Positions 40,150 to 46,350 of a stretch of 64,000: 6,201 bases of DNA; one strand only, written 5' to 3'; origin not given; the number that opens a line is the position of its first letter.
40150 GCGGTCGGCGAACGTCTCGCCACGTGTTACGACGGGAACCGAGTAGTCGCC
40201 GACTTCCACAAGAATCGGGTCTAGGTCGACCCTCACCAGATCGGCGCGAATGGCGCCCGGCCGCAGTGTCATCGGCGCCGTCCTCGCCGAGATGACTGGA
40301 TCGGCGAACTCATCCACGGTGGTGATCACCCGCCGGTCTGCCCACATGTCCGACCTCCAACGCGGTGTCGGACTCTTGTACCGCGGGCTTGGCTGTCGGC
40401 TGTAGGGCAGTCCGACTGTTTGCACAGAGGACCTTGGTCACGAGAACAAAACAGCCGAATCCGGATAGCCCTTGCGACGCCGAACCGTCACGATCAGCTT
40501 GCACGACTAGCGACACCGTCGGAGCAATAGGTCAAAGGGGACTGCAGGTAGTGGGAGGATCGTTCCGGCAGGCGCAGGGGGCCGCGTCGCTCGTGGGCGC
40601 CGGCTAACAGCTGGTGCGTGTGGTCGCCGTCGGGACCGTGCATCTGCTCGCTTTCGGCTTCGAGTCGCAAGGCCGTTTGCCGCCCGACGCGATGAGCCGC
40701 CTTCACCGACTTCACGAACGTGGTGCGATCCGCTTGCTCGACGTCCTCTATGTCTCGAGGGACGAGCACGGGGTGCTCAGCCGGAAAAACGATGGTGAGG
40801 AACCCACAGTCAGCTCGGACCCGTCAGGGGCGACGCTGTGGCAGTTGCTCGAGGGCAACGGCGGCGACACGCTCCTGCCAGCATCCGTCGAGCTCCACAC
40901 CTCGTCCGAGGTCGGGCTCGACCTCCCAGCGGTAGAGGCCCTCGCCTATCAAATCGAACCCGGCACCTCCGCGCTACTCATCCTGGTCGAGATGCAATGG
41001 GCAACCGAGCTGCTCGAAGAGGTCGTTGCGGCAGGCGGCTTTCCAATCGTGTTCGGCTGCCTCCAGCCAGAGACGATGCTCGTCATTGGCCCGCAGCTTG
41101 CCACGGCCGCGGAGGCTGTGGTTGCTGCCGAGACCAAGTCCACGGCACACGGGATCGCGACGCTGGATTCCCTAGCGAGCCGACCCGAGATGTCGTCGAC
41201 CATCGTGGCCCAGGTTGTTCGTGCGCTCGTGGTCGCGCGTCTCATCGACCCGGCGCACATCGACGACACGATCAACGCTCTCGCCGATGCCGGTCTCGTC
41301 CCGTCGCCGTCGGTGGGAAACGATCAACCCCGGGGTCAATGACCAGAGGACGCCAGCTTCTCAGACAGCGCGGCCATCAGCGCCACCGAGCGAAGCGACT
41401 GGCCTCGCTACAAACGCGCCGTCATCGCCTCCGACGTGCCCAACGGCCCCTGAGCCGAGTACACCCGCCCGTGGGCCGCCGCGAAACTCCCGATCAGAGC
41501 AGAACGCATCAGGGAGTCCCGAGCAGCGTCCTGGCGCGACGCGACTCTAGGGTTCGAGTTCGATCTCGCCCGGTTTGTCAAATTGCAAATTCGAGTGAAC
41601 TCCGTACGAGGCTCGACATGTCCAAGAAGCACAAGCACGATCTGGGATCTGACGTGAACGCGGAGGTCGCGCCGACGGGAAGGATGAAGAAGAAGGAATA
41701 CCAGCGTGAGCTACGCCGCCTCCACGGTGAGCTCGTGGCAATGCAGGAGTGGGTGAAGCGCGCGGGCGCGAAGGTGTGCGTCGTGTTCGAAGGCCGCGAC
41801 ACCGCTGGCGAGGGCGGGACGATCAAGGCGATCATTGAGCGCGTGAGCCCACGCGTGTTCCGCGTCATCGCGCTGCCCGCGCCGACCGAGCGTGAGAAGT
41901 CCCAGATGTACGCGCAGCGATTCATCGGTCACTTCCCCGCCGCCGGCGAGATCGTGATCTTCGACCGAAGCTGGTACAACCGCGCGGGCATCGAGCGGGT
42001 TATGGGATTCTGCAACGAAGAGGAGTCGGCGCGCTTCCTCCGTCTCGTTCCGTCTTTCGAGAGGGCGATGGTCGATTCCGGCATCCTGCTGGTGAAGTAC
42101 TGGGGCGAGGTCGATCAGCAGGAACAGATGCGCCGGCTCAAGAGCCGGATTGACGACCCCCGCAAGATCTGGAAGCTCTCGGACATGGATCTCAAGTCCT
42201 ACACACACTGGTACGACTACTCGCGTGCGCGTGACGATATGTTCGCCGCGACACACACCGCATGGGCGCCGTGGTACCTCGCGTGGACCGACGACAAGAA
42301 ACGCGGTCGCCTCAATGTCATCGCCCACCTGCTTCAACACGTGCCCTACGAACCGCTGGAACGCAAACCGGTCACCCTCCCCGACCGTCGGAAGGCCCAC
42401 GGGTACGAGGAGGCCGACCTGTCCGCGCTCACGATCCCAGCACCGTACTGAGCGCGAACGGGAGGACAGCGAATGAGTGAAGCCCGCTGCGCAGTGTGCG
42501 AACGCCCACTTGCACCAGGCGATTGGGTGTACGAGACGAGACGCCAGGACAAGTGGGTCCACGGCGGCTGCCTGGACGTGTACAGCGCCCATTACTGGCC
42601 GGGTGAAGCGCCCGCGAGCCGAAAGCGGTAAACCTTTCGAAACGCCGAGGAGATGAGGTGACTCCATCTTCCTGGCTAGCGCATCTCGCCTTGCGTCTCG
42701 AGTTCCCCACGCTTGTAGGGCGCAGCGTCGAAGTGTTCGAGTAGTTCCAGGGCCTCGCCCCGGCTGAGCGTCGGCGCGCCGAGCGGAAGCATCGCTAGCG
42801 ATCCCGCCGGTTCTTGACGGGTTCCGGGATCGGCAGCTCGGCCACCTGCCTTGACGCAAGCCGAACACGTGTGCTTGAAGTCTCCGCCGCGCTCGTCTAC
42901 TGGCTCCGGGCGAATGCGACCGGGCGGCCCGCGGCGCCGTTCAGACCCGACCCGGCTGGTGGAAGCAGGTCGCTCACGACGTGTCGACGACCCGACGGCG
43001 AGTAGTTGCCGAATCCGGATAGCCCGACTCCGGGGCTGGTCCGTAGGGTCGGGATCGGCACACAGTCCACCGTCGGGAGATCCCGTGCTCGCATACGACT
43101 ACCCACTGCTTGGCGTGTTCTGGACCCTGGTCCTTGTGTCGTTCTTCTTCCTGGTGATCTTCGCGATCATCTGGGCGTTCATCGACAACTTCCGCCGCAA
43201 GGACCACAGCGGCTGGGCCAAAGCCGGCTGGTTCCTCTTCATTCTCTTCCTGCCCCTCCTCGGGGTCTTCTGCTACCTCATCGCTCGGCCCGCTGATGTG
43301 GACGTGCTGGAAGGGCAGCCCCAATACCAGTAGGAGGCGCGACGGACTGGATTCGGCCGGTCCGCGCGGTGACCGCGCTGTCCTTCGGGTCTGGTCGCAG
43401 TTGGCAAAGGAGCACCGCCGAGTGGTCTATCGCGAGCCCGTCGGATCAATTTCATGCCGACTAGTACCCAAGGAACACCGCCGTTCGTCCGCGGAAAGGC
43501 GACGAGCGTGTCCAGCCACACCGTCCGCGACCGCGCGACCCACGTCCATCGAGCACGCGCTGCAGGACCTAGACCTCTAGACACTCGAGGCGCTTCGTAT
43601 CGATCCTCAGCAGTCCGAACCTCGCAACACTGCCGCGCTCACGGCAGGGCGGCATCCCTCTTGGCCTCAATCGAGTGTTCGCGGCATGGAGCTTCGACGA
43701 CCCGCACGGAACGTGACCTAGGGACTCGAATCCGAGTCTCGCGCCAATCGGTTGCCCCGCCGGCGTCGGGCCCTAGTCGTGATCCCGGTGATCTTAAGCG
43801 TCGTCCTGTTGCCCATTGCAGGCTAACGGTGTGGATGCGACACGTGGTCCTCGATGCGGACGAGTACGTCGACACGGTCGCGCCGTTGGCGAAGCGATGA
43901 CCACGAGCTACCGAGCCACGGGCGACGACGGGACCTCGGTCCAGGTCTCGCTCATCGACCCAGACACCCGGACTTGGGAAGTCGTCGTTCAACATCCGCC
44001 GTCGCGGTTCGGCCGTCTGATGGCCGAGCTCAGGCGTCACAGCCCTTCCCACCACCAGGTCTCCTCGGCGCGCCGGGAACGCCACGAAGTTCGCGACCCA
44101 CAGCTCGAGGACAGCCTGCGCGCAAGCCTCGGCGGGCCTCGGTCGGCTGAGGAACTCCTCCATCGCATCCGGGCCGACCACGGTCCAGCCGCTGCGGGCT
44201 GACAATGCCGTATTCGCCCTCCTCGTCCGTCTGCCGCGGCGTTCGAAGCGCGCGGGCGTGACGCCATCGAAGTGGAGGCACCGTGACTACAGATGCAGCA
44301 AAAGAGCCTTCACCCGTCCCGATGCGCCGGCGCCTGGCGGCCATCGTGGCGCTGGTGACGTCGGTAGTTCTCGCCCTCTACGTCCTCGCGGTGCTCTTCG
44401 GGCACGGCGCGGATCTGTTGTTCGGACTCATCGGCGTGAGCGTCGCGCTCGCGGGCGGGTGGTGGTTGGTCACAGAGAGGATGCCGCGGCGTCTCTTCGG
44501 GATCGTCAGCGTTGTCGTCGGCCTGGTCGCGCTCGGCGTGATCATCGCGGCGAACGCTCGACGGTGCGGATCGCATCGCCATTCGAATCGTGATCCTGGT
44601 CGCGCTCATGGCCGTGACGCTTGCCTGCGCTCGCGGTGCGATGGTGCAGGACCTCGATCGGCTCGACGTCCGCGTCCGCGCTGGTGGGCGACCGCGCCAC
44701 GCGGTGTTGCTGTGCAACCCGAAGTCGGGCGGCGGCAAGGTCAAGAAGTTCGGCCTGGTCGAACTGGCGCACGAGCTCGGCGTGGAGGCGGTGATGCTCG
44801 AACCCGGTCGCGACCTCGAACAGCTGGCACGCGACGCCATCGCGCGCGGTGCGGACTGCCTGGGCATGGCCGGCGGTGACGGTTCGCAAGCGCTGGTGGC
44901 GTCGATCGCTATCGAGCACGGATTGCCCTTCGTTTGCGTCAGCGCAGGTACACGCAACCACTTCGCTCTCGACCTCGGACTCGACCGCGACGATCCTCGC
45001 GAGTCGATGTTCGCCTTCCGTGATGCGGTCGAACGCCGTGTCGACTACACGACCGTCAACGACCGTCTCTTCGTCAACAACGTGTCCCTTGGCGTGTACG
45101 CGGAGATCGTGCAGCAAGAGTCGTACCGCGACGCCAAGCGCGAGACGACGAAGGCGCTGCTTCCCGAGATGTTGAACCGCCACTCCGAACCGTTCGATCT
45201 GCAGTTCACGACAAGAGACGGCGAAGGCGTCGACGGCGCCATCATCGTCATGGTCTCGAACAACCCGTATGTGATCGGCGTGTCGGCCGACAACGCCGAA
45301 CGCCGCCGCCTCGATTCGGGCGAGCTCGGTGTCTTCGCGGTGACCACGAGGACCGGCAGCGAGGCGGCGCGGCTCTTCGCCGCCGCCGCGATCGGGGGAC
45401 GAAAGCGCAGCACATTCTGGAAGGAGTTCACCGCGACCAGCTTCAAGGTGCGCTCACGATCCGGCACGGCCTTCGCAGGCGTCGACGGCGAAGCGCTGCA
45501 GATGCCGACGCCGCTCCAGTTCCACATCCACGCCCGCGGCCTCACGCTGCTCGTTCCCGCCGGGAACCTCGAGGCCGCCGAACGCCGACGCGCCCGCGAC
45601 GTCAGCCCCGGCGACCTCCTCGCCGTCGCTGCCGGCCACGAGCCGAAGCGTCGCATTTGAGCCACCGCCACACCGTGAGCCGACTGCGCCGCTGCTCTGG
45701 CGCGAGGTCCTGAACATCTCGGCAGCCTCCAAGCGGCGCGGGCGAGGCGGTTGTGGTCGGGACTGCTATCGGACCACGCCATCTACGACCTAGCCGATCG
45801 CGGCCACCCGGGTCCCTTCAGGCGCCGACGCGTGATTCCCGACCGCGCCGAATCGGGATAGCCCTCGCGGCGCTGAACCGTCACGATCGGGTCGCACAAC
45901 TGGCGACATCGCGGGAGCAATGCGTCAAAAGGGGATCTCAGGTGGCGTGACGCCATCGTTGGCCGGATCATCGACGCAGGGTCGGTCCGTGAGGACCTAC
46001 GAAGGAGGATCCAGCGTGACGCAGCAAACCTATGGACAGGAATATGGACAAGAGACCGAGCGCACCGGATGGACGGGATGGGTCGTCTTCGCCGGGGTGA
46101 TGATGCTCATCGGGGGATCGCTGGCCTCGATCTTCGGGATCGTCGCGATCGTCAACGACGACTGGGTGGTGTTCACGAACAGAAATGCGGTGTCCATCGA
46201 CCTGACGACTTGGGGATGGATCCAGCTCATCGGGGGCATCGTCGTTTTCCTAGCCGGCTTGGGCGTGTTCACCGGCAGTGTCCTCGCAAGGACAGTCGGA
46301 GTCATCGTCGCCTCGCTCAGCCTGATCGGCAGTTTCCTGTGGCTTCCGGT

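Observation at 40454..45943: Three copies of a conserved ~95-nt leader element in front of unrelated small stress/membrane genes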

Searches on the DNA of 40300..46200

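Call 6: search_rna_families(source=window, start=40300, end=46200, threshold=evalue, max_evalue=10)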
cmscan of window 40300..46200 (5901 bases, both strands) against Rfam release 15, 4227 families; matches with E-value up to 10: 5.
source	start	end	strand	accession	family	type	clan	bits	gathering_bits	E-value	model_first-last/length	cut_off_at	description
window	40882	40940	+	RF02136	HTT-AS1_3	Gene; lncRNA;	-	17.9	70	5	1-60/60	no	HTT antisense RNA 1 conserved region 3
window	45328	45484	-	RF03018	RT-15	Gene; sRNA;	-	17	82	0.99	1-192/192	no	RT-15 RNA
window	41677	41702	+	RF01306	sR52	Gene; snRNA; snoRNA; CD-box;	-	15.7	50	8.9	1-60/60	no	Small nucleolar RNA sR52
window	41585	41682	-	RF02171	RFPL3-AS1_1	Gene; lncRNA;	-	14.2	70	5.7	1-88/88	no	RFPL3 antisense RNA 1 conserved region 1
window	40809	41019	+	RF02042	HOTTIP_3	Gene; lncRNA;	-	12.9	50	0.69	139-353/353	no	HOXA transcript at the distal tip, conserved region 3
